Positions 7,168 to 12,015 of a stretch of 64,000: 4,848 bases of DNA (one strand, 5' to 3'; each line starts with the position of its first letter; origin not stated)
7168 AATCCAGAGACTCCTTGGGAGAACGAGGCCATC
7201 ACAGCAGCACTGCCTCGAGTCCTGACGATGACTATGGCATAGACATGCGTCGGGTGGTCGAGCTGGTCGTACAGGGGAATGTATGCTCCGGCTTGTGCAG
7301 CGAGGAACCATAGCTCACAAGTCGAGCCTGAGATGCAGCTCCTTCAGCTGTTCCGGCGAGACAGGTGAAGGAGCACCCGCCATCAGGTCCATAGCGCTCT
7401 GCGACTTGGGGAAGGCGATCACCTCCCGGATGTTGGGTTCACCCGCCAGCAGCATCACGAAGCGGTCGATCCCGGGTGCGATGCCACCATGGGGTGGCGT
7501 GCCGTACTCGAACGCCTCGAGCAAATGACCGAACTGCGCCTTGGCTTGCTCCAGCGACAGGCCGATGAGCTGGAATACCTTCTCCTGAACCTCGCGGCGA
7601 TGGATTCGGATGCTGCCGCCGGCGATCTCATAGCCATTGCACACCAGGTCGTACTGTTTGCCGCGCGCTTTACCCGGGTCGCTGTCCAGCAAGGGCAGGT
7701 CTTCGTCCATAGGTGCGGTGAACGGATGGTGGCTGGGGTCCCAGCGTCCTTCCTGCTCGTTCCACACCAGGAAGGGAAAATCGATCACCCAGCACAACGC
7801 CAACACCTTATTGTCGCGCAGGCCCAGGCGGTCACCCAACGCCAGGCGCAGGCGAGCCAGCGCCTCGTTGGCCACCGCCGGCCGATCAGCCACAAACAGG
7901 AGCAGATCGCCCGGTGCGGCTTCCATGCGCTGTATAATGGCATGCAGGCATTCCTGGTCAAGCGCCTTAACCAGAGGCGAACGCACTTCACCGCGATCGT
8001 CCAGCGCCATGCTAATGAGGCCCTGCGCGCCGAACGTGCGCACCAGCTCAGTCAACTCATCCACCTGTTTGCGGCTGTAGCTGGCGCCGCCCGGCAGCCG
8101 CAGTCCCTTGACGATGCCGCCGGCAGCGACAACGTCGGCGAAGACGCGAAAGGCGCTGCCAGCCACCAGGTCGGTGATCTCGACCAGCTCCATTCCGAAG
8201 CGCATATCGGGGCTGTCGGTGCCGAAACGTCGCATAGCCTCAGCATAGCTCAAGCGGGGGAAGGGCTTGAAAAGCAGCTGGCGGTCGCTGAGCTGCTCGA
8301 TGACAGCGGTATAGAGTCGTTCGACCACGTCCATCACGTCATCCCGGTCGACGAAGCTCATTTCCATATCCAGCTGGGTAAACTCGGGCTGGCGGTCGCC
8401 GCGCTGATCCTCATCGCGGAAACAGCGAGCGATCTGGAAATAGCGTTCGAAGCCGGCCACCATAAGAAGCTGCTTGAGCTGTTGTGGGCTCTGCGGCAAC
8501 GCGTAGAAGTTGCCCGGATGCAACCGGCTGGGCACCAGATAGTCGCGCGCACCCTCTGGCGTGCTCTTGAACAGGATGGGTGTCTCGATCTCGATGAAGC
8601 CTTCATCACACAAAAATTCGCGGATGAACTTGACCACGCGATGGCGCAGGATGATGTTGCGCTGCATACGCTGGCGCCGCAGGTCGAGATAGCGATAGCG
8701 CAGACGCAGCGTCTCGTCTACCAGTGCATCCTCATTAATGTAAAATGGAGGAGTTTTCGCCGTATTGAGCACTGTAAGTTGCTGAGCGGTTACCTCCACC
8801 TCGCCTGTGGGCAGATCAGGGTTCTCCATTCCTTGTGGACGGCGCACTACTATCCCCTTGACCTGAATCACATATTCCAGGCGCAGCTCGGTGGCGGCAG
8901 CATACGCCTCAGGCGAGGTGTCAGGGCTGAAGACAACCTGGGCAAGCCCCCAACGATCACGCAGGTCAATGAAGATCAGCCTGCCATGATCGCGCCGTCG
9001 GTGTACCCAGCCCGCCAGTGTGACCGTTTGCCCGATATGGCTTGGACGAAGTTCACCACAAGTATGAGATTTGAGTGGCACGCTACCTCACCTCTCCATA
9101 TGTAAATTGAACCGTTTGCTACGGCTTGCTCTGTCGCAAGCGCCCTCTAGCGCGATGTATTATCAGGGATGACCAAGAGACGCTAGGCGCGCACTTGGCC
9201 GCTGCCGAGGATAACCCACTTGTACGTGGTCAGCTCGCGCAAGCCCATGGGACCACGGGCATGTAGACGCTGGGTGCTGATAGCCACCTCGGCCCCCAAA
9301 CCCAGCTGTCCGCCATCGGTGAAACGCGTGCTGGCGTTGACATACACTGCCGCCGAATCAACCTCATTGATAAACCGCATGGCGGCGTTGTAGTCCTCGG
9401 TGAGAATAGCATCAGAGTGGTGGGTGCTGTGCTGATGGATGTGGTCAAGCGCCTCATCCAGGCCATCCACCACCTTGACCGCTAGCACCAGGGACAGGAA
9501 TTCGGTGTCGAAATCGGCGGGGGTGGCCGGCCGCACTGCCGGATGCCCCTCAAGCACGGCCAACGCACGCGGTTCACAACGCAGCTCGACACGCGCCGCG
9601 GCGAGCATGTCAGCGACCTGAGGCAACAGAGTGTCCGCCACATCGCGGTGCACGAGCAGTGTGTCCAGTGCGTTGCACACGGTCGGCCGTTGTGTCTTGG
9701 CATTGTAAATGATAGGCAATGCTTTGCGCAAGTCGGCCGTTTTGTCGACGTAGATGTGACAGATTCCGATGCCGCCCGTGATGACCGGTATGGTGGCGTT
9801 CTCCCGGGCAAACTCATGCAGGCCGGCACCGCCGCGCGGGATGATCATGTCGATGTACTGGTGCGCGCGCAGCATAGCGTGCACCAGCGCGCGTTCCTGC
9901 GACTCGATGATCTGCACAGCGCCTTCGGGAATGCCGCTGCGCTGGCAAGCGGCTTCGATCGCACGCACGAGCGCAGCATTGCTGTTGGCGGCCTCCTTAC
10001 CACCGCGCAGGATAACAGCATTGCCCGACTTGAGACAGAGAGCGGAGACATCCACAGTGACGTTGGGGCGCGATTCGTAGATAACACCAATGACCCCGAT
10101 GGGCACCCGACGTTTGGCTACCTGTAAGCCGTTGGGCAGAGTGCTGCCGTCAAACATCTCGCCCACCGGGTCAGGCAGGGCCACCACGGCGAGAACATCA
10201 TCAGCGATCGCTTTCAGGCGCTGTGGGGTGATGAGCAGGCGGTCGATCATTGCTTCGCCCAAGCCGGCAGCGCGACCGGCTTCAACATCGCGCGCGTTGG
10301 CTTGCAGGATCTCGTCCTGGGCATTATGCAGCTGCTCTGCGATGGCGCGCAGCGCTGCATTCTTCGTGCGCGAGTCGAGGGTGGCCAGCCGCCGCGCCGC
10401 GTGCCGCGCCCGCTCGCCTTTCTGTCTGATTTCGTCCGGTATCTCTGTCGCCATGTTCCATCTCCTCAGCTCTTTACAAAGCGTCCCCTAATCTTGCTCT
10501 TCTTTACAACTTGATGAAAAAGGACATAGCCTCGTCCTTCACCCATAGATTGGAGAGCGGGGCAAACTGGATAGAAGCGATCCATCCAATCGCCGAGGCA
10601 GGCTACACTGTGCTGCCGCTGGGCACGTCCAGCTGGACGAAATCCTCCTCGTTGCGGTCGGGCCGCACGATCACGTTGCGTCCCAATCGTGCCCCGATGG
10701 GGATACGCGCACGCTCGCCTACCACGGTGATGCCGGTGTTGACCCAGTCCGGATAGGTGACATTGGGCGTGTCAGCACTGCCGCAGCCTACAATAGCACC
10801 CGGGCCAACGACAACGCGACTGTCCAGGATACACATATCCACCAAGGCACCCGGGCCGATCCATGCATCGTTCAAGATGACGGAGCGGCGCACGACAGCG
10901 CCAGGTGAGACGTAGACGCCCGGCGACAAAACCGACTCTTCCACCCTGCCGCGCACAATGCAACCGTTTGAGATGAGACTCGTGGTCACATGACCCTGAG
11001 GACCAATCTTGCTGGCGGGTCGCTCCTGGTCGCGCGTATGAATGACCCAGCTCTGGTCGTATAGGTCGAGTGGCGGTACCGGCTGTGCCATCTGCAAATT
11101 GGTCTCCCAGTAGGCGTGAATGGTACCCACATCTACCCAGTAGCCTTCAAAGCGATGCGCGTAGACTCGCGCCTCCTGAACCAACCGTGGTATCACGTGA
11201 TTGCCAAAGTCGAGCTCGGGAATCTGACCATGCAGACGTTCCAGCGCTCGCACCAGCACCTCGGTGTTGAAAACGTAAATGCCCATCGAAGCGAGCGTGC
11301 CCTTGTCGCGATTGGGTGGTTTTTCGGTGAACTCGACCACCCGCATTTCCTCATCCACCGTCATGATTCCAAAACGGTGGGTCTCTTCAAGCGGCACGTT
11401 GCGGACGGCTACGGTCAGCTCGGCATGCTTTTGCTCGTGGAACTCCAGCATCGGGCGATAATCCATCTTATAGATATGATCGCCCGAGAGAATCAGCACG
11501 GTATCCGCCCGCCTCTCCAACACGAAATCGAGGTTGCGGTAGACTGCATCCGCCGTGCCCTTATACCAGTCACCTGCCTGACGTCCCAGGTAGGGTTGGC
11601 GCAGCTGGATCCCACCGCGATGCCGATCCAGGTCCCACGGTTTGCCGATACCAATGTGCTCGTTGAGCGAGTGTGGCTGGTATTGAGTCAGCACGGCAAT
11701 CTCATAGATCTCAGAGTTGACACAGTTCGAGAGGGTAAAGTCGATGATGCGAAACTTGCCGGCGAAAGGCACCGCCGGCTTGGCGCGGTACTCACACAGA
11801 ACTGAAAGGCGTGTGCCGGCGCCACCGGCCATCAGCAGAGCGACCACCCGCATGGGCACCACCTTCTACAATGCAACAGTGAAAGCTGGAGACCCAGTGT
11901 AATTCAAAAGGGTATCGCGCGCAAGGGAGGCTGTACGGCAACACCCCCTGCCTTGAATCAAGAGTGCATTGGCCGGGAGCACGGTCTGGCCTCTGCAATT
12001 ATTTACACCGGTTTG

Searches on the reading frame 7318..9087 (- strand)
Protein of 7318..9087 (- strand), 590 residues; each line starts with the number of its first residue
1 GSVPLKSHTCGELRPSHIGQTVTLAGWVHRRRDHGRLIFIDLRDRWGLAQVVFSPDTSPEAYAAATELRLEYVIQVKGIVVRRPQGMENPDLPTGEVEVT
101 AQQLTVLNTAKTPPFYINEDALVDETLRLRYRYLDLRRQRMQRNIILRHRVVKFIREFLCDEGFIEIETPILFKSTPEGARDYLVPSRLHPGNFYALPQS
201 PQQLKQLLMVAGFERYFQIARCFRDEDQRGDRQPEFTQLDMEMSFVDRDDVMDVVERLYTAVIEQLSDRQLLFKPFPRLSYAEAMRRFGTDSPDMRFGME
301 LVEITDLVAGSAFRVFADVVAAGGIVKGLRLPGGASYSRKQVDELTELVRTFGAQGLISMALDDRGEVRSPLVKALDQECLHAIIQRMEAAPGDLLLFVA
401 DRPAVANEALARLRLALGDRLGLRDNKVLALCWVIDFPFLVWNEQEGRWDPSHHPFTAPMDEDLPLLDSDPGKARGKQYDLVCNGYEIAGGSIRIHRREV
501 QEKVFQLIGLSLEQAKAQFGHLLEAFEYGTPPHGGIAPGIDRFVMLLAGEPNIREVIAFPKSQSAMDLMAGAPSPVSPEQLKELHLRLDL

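Call 20: search_protein_families(library=pfam, proteins=[window:7318-9087:-], max_evalue=0.00001)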
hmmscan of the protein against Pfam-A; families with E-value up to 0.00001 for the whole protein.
window:7318-9087:- (590 aa): 3 families
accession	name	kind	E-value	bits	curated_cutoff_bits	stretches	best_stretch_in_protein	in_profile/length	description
PF00152.25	tRNA-synt_2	-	3.9e-122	407.6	25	1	124-563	1-308/308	tRNA synthetases class II (D, K and N)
PF02938.19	GAD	-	3.3e-22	79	23.4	1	316-410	1-95/95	GAD domain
PF01336.31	tRNA_anti-codon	-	3.6e-18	65.7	27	1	22-107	1-75/75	OB-fold nucleic acid binding domain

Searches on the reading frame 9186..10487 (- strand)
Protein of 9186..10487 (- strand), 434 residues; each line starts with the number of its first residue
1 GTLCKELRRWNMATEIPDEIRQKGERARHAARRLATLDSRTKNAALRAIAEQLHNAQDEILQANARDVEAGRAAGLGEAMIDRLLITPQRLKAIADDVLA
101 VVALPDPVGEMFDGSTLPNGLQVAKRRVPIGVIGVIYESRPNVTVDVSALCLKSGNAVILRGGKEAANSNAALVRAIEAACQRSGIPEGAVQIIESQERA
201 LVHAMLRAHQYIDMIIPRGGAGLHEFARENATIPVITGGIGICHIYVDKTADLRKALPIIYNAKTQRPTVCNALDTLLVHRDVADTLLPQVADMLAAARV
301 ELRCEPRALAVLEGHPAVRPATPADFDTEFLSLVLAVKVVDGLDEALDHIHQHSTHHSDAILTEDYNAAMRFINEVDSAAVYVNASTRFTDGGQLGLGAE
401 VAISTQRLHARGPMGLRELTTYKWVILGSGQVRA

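Call 20: search_protein_families(library=pfam, proteins=[window:9186-10487:-], max_evalue=0.00001)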
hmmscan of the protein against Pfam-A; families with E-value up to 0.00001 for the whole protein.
window:9186-10487:- (434 aa): 1 family
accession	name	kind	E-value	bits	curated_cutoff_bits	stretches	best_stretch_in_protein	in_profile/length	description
PF00171.27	Aldedh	-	3e-23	82.5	23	1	18-301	29-299/461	Aldehyde dehydrogenase family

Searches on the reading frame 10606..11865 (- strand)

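Call 20: search_protein_families(library=pfam, proteins=[window:10606-11865:-], max_evalue=0.00001)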
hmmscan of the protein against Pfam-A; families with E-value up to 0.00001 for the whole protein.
window:10606-11865:- (420 aa): 3 families
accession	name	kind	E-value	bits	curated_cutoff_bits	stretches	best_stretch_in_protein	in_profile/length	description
PF00483.29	NTP_transferase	-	3.8e-60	203.9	21.2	1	9-260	2-243/245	Nucleotidyl transferase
PF24894.1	Hexapep_GlmU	-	4.6e-17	62.5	23.3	1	288-366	11-90/104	GlmU-like, C-terminal hexapeptide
PF25084.1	LbH_EIF2B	-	1.4e-06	28.7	54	1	284-357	27-103/105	EIF2B subunit epsilon LbH domain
